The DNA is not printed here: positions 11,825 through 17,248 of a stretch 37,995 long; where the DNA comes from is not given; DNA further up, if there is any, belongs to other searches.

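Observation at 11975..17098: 1707-aa ORF (13.5 percent of the genome) between portal and scaffold, with no recognisable domain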

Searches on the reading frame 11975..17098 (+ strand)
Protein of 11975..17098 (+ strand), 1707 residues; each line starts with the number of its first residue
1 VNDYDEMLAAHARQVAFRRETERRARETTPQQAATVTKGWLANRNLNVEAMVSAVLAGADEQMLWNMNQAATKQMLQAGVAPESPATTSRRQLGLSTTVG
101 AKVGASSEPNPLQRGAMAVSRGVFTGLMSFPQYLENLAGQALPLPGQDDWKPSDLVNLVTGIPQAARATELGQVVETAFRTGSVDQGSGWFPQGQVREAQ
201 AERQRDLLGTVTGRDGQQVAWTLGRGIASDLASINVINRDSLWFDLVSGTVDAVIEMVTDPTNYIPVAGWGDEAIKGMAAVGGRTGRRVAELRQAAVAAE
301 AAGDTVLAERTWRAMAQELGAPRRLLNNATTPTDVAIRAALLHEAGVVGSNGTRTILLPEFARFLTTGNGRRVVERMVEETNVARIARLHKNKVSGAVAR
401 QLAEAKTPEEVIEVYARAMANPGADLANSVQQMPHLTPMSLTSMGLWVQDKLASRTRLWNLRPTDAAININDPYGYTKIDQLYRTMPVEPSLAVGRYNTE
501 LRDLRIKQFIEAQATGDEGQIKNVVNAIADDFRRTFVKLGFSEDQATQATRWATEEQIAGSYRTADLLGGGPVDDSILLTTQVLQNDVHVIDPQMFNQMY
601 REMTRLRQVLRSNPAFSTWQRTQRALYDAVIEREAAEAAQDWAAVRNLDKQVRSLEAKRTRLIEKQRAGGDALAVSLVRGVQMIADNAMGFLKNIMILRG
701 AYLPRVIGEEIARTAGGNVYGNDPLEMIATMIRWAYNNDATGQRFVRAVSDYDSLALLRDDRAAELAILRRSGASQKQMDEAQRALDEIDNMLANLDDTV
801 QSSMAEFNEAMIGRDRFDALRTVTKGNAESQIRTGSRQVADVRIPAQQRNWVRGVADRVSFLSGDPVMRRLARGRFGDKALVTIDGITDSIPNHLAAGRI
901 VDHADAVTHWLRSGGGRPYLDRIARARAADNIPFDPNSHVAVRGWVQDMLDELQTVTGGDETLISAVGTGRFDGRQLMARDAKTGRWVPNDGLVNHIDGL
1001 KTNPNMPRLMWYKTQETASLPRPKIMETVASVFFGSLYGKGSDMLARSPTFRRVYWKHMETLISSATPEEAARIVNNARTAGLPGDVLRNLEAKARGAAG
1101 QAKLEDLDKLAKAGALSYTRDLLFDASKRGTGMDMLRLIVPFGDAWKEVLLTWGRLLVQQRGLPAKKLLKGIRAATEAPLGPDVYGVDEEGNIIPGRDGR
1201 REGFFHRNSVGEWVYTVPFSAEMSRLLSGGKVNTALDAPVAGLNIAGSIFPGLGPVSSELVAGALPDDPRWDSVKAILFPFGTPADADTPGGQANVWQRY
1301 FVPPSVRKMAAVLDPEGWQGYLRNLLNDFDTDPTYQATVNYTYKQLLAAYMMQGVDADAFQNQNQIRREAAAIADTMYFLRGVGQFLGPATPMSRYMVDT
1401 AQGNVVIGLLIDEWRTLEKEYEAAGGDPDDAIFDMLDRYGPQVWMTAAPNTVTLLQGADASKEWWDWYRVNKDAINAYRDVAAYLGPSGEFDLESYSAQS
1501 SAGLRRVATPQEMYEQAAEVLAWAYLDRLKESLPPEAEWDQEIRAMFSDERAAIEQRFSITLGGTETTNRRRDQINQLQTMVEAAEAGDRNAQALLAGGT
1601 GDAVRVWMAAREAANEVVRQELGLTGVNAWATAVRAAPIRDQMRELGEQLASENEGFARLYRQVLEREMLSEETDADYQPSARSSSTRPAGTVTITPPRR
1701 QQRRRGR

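Call 5: search_protein_families(library=pfam, proteins=[window:11975-17098:+], max_evalue=0.1)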
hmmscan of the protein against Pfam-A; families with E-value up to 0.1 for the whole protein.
window:11975-17098:+ (1707 aa): 3 families
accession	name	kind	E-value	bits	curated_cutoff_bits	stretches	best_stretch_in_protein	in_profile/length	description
PF09130.16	DUF1932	-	0.032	14.6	25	0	268-317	19-65/70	Domain of unknown function (DUF1932)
PF01813.22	ATP-synt_D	-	0.057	13.7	25.7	0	777-849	28-100/196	ATP synthase subunit D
PF18834.6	LPD22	-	0.074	13.7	28.6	1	1062-1112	9-55/97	Large polyvalent protein associated domain 22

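Call 6: search_protein_families(library=phrogs, proteins=[window:11975-17098:+], max_evalue=0.01)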
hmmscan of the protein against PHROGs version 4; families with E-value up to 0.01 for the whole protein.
window:11975-17098:+ (1707 aa): 0 families

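Call 8: search_solved_structures(query=window:11975-17098:+, max_evalue=1)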
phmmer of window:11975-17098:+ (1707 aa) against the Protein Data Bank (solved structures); distinct sequences matched with E-value up to 1: 0.
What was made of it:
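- Tried and rejected: phmmer against PDB sequences (call 8)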

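Call 9: search_dna_similar(query=window:11975-17098:+, collection=phages, mode=protein, max_rows=30, max_evalue=0.001)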
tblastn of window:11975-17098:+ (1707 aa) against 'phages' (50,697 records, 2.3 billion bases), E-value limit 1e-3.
No match.

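Call 10: find_homologous_proteins(query=window:11975-17098:+, max_evalue=0.001)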
Query window:11975-17098:+ (1707 aa): 3 proteins with E <= 0.001 among 8000 candidates.
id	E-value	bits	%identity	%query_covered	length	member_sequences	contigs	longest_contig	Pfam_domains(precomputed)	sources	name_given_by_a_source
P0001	0.0e+0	3658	96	100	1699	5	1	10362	-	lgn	-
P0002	3.1e-269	915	34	97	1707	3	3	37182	-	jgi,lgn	jgi:hypothetical protein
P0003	4.4e-20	89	23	36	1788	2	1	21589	-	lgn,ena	-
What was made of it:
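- Checked: A full-length homologue exists at 34 % identity (call 10).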

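Call 21: find_encoding_contigs(protein=P0002, flank=10000, max_places=3)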
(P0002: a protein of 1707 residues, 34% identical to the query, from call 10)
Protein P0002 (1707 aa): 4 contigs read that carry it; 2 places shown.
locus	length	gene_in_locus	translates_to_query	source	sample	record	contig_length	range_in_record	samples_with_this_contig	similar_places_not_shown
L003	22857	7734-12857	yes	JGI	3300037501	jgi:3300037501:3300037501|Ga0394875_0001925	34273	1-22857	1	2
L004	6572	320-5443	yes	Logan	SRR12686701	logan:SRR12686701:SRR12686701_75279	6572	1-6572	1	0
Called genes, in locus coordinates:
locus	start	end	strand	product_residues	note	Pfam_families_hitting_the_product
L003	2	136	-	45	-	?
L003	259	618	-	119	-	-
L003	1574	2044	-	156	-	PF24623:Phage_zn_bind_8 (weak)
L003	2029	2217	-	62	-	-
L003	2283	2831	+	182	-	PF13578:Methyltransf_24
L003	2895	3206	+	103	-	-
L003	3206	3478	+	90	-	-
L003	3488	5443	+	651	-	-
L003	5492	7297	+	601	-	-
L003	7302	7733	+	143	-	-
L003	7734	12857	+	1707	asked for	-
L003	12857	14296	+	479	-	-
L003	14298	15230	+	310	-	-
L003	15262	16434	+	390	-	-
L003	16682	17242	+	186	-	PF23140:Gp80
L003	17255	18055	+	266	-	-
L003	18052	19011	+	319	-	-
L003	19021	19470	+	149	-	-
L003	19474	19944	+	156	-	-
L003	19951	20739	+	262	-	-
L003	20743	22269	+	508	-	-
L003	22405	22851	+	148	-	-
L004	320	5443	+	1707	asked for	-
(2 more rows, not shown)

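Call 22: find_encoding_contigs(protein=P0003, flank=10000, max_places=3)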
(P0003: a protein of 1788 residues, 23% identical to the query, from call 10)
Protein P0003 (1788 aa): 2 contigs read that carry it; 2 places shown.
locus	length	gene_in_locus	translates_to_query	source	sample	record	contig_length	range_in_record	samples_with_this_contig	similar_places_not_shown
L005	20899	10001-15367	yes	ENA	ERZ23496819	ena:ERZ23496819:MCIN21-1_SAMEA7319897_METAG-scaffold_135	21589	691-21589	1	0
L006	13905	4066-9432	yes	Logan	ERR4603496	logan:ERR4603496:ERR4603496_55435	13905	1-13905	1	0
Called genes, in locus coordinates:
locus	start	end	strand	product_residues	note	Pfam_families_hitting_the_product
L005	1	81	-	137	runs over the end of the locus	PF02467:Whib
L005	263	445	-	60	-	-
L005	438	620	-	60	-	-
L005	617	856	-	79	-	-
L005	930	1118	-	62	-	-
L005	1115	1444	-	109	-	-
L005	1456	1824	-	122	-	-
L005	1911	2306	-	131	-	-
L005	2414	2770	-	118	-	-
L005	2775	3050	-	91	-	-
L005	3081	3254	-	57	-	-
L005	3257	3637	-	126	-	-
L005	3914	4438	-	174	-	-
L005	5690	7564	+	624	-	-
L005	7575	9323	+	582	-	-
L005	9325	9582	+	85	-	-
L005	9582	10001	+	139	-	-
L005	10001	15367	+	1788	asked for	-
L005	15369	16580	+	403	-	-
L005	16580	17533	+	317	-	-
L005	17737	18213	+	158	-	-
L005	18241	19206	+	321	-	PF13252:Phage_capsid_3, PF25209:Phage_capsid_4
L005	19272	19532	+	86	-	-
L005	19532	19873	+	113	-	-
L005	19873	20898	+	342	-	?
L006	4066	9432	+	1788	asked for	-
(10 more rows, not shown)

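Call 24: find_homologous_proteins(query=A1, max_evalue=0.001)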
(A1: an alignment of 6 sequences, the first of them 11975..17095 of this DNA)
Query A1 (6 sequences) (1707 aa, profile of the alignment): 6 proteins with E <= 0.001 among 8000 candidates.
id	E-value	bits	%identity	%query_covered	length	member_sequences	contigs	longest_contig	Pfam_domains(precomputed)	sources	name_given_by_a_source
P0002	0.0e+0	2379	34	97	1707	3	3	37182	-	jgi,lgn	jgi:hypothetical protein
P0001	0.0e+0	2351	96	100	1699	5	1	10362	-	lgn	-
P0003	0.0e+0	1889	23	36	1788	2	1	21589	-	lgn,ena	-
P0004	1.1e-59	221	21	25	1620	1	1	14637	-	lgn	-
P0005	8.0e-28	115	22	24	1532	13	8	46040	-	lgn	-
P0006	1.1e-25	108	33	4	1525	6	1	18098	-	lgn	-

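Call 48: search_protein_families(library=phrogs, alignment_id=A3, max_evalue=0.001)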
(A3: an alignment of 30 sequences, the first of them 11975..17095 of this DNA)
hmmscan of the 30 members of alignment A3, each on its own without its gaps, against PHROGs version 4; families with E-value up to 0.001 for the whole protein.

A. member 1, window:11975-17095:+ (1707 aa): 0 families

B. families by the number of members that match (of 30 scanned): 2 families
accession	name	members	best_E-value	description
phrog_10618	-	16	5.9e-177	-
phrog_34360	-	1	0.00016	-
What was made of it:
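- On BF-cluster gp9 / phrog_10618 superfamily (uncharacterised): 16 of 30 aligned members hit phrog_10618, though the window protein itself does not (call 48).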

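Call 49: search_protein_families(library=pfam, alignment_id=A3, max_evalue=0.001)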
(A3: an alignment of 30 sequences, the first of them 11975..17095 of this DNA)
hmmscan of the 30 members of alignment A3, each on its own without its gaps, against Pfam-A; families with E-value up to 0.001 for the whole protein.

A. member 1, window:11975-17095:+ (1707 aa): 0 families

B. families by the number of members that match (of 30 scanned): 0 families

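Call 50: search_solved_structures(query=A3, max_evalue=1, show_alignments=2)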
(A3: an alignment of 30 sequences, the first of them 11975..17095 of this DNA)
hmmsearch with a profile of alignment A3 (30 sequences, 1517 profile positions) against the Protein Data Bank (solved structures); distinct sequences matched with E-value up to 1: 15.
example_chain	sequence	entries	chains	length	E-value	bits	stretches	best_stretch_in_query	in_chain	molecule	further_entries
8cwy_A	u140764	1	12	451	0.065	14.3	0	325-494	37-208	T32-15-1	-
8cws_A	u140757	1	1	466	0.066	14.3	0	326-494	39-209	F4132-2 Chain A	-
8svc_A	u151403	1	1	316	0.19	12.8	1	233-377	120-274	Metal ABC transporter substrate-binding protein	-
7bqq_A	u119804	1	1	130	0.24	12.5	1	425-498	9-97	Gogy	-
4pv4_A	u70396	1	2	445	0.42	11.7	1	585-622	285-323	Proline aminopeptidase P II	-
5oi7_A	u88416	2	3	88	0.56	11.2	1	1372-1442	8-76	Centrosomal protein of 85 kDa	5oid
9dd1_A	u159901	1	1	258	0.63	11.1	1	324-474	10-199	Designed allosteric facilitated dissociation switch AS1 T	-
9dcy_A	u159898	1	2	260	0.64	11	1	324-474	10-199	Designed allosteric facilitated dissociation switch AS1 H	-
4y25_A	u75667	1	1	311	0.7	10.9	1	468-537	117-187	Poly-beta-1,6-N-acetyl-D-glucosamine export protein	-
9dcz_A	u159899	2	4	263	0.78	10.8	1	324-474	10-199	Designed allosteric facilitated dissociation switch AS1 H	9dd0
9dcx_A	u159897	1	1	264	0.79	10.7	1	324-474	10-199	Designed allosteric facilitated dissociation switch AS1 H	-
1nq5_O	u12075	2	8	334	0.8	10.7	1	297-395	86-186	Glyceraldehyde 3-phosphate dehydrogenase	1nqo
6w2q_A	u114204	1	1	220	0.84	10.7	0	329-501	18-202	Junction 34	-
2etn_A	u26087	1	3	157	0.84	10.6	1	1364-1444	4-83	anti-cleavage anti-GreA transcription factor Gfh1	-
5a01_A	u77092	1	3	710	0.87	10.6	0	330-419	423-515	O-GLYCOSYLTRANSFERASE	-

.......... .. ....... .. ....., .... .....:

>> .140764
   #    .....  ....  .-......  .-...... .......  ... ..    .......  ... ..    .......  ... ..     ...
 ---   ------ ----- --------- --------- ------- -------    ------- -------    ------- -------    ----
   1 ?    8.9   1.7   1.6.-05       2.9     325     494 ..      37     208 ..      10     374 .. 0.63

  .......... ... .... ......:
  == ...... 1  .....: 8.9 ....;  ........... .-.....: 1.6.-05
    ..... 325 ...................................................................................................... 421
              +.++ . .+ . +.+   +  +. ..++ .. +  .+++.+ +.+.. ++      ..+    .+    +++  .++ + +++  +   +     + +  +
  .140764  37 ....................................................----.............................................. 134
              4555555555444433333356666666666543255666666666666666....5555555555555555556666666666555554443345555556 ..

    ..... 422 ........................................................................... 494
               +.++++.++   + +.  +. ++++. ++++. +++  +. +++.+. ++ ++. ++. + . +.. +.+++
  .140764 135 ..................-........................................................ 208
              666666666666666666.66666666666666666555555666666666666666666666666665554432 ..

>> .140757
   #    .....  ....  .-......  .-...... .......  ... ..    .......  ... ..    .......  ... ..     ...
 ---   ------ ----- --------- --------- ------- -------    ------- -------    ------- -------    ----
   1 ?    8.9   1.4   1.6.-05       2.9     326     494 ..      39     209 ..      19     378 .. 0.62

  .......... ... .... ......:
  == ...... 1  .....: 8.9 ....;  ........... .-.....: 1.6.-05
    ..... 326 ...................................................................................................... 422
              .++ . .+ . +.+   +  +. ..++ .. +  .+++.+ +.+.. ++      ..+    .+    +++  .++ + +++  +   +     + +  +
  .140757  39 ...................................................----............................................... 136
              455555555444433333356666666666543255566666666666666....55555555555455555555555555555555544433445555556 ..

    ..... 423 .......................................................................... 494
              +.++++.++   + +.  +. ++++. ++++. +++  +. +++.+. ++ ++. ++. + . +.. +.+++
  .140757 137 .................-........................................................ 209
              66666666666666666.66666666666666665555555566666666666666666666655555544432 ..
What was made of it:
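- On T7-type internal core / ejection proteins (gp14, gp15, gp16): phmmer and a 30-sequence profile against all PDB sequences find nothing significant (calls 8, 50).
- Tried and rejected: A family profile against PDB found only designed helical repeats at E>0.06 (call 50).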

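Call 51: find_homologous_proteins(query=A3, max_evalue=1e-10)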
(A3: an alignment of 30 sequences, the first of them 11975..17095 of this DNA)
Query A3 (30 sequences) (1707 aa, profile of the alignment): 6 proteins with E <= 1e-10 among 8000 candidates.
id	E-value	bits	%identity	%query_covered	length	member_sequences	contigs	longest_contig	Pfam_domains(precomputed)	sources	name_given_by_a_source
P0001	0.0e+0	1513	96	100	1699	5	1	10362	-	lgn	-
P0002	0.0e+0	1482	34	97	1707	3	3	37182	-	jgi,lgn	jgi:hypothetical protein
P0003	0.0e+0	1091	23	36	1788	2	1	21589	-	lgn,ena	-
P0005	0.0e+0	1081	22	24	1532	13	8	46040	-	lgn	-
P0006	6.7e-290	984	33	4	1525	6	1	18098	-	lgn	-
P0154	2.4e-44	170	31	3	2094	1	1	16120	-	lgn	-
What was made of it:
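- Tried and rejected: The word-indexed homologue search found only 7 relatives (P0001-P0006, P0154) across three queries, one with the single protein and two with alignments (calls 10, 24, 51).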
